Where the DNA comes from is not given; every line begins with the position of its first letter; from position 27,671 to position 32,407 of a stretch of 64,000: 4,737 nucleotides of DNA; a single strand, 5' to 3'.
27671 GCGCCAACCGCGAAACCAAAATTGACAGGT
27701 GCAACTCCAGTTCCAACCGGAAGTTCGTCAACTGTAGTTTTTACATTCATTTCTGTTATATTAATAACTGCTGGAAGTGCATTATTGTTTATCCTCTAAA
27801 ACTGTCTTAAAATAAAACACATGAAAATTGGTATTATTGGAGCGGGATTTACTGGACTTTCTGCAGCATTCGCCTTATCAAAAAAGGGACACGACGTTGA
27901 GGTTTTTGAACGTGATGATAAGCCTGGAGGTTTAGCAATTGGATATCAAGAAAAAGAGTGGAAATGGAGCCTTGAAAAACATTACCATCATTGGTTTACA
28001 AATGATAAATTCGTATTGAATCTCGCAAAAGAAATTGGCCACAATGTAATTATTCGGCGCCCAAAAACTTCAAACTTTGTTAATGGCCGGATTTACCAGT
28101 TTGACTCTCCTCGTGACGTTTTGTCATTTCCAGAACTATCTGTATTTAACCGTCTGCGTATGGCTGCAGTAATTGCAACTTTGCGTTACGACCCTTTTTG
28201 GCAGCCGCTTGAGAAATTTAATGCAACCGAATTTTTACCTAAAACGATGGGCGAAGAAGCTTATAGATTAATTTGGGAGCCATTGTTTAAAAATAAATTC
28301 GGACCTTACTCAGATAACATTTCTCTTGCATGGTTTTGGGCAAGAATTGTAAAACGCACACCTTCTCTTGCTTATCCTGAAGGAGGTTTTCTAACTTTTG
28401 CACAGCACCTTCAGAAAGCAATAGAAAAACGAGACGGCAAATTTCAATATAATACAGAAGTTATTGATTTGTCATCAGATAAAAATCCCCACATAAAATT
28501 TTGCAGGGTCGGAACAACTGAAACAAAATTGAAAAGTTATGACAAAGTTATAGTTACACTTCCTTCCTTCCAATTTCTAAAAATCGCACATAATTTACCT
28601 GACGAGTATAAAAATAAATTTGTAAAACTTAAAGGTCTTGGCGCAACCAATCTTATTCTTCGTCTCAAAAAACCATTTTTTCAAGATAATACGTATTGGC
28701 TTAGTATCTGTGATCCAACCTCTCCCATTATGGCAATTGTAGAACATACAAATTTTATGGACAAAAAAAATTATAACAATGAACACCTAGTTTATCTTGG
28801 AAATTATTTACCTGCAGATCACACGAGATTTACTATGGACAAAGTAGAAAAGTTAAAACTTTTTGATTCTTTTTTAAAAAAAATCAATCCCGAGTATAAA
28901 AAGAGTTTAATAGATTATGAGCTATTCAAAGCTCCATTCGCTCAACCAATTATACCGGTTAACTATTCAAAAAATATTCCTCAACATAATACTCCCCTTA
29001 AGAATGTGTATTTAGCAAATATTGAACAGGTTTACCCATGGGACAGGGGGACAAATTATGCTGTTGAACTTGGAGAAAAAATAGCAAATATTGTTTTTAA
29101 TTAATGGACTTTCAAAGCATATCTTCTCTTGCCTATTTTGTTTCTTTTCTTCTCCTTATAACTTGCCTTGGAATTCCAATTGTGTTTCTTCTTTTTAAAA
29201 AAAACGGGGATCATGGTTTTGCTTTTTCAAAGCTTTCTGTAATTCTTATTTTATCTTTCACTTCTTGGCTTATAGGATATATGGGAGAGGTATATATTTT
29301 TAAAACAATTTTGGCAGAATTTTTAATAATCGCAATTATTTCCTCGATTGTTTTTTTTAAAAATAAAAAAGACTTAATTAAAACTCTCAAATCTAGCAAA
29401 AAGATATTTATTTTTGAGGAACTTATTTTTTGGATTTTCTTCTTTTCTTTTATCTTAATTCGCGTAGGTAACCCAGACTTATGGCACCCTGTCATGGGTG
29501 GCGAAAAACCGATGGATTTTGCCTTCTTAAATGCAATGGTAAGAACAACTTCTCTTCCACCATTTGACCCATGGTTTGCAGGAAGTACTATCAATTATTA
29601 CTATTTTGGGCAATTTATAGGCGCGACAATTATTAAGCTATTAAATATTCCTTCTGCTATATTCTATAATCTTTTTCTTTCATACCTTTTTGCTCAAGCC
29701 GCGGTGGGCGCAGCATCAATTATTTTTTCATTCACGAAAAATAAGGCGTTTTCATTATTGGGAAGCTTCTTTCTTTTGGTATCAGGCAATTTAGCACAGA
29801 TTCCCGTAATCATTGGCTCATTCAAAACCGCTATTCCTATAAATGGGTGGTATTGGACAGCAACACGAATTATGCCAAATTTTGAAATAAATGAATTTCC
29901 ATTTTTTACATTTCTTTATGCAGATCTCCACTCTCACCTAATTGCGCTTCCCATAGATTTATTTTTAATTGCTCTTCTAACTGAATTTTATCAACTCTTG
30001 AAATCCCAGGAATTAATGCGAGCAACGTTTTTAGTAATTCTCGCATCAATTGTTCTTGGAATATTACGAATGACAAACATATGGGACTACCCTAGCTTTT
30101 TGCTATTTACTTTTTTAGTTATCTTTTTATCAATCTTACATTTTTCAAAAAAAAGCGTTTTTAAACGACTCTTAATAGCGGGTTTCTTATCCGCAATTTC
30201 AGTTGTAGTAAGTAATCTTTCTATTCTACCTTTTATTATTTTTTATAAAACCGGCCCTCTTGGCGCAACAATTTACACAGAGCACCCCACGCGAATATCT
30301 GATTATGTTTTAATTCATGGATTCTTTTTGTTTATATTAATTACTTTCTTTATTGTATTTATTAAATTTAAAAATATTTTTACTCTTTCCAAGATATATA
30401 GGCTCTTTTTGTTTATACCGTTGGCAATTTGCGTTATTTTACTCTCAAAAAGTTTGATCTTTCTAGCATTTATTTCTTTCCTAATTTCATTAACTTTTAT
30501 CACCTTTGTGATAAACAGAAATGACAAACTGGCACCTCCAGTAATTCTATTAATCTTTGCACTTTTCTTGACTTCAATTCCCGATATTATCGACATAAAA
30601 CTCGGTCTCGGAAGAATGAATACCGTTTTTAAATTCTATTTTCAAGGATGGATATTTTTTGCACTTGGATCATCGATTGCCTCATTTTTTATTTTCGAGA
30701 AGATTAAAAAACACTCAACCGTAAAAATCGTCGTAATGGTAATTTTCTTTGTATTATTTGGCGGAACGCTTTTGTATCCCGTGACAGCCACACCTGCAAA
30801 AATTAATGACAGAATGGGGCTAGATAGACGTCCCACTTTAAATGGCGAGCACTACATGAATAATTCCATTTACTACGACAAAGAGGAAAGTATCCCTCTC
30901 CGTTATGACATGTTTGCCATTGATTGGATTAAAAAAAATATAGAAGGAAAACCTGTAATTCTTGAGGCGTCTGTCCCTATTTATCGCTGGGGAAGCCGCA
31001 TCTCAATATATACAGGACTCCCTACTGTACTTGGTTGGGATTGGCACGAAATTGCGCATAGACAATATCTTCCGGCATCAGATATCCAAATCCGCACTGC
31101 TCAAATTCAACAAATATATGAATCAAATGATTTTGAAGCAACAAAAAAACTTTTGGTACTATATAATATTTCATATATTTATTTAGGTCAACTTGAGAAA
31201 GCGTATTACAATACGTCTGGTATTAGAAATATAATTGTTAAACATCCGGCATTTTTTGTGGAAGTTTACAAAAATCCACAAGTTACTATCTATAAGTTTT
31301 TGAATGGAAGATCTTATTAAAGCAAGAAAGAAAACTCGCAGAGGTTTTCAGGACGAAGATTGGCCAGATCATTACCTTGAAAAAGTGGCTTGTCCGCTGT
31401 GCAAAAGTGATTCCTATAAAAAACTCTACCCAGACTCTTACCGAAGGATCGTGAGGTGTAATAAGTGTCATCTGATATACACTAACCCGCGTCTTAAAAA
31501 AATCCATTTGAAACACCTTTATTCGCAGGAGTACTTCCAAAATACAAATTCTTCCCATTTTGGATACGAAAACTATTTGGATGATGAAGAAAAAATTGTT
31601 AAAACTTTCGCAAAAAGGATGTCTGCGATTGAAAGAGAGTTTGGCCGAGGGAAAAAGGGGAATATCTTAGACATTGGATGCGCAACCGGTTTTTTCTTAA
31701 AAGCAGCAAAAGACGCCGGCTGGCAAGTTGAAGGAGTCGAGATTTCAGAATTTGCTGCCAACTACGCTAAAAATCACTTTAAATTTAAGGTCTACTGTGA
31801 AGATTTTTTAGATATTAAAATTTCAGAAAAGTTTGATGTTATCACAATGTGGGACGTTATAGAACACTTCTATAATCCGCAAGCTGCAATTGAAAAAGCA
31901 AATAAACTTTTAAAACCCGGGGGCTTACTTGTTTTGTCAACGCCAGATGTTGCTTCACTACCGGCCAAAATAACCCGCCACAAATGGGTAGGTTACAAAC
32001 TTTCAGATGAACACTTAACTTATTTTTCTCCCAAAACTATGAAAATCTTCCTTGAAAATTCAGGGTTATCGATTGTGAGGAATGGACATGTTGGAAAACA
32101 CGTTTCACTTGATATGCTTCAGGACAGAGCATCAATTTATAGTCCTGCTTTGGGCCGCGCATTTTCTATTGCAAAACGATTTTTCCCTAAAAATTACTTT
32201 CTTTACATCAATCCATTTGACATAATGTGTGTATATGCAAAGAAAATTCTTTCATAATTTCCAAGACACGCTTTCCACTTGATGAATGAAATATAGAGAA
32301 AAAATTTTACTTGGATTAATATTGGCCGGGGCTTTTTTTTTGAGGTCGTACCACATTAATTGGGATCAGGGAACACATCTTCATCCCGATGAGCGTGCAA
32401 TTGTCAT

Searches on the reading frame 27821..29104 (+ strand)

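Call 9: search_protein_families(library=pfam, proteins=[window:27821-29104:+], max_evalue=0.001)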
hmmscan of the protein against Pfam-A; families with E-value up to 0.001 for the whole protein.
window:27821-29104:+ (427 aa): 6 families
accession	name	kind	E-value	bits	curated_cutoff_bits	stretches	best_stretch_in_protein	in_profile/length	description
PF01593.30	Amino_oxidase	-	1.5e-23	84.3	19.8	1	10-399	1-416/443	Flavin containing amine oxidoreductase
PF13450.12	NAD_binding_8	-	3.6e-12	46.8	21.9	1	5-60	1-54/68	NAD(P)-binding Rossmann-like domain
PF01266.30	DAO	-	6.2e-11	42.9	27.9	1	3-37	2-37/353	FAD dependent oxidoreductase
PF00070.33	Pyr_redox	-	1.8e-06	28.8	22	1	2-36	1-35/82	Pyridine nucleotide-disulphide oxidoreductase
PF07992.20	Pyr_redox_2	-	0.00014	21.9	26.1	0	3-34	3-176/291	Pyridine nucleotide-disulphide oxidoreductase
PF03486.20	HI0933_like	-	0.00087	19.2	50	0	3-36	3-36/244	HI0933-like protein Rossmann domain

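Call 42: search_protein_families(library=ncbifam, proteins=[window:27821-29104:+], max_evalue=0.0001)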
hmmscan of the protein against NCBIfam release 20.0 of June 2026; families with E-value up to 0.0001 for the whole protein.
window:27821-29104:+ (427 aa): 38 families (the best 25 are shown)
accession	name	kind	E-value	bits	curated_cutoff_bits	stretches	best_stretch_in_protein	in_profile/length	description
NF005560.0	PRK07233.1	equivalog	5.7e-119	397.8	252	1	1-424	1-427/435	hypothetical protein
NF005548.0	PRK07208.1-4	equivalog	1.1e-17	63.8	389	1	3-157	6-156/488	hypothetical protein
TIGR03467.1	HpnE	equivalog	7.9e-16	58.4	283.05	1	5-286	3-298/430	hydroxysqualene dehydroxylase HpnE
TIGR02734.1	crtI_fam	subfamily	7e-13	48.1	238.1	1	5-49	3-47/504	phytoene desaturase family protein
NF005547.0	PRK07208.1-3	equivalog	2.6e-12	46.2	380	1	2-254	6-266/465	hypothetical protein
NF005545.0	PRK07208.1-1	equivalog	8.6e-12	44.2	451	1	3-176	10-179/504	hypothetical protein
NF058655.1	CrtID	equivalog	9e-11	41.3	640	1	4-51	2-49/478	bifunctional phytoene desaturase/3,4-desaturase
NF009410.0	PRK12771.1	subfamily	1.8e-09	36.7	516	1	2-38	140-176/566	NAD(P)-binding protein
TIGR02733.1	desat_CrtD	equivalog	1.9e-09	36.8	549.7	1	3-48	4-49/492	C-3',4' desaturase CrtD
TIGR00562.1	proto_IX_ox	equivalog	1.9e-09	36.6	97.85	1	2-168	4-170/470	protoporphyrinogen oxidase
NF009409.0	PRK12770.1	subfamily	1.4e-08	34.2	343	1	2-40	20-58/360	putative glutamate synthase subunit beta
NF045637.1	carotdesatCrtDProt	equivalog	1.5e-08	33.7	580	1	5-37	3-35/485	1-hydroxycarotenoid 3,4-desaturase CrtD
NF010590.0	PRK13984.1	equivalog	3.3e-08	32.1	946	1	2-38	290-326/611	putative oxidoreductase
NF001933.0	PRK00711.1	subfamily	4.4e-08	32.5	383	1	1-36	1-36/429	D-amino acid dehydrogenase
NF005243.0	PRK06753.1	equivalog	8.8e-08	31.4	365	1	1-39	1-39/374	hypothetical protein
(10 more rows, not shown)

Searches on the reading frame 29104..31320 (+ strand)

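Call 9: search_protein_families(library=pfam, proteins=[window:29104-31320:+], max_evalue=0.001)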
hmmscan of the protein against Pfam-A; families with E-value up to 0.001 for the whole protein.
window:29104-31320:+ (738 aa): 1 family
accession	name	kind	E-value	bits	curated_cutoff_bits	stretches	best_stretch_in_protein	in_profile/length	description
PF10060.15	DUF2298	-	3.7e-95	320.1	27.8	1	50-519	2-488/488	Uncharacterized membrane protein (DUF2298)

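Call 42: search_protein_families(library=ncbifam, proteins=[window:29104-31320:+], max_evalue=0.0001)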
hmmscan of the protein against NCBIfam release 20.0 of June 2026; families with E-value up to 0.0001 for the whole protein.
window:29104-31320:+ (738 aa): 1 family
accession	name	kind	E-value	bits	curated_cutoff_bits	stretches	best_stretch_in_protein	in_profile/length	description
TIGR03662.1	Chlor_Arch_YYY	subfamily_domain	1e-148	497.2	300.25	1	12-731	8-725/727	chlor_Arch_YYY domain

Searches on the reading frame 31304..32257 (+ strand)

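Call 9: search_protein_families(library=pfam, proteins=[window:31304-32257:+], max_evalue=0.001)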
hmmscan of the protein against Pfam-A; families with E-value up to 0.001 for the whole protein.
window:31304-32257:+ (317 aa): 5 families
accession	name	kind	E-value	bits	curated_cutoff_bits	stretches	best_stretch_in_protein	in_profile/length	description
PF13489.12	Methyltransf_23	-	7.9e-29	100.9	27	1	108-258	12-162/164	Methyltransferase domain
PF13847.12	Methyltransf_31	-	4.1e-17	62.7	27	1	117-225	3-124/145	Methyltransferase domain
PF08242.18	Methyltransf_12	-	1.9e-16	61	30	1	122-209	1-98/98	Methyltransferase domain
PF08241.18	Methyltransf_11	-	3.9e-16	59.9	21.2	1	122-211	1-95/95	Methyltransferase domain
PF13649.12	Methyltransf_25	-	1.2e-14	55.2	27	1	121-207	1-97/97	Methyltransferase domain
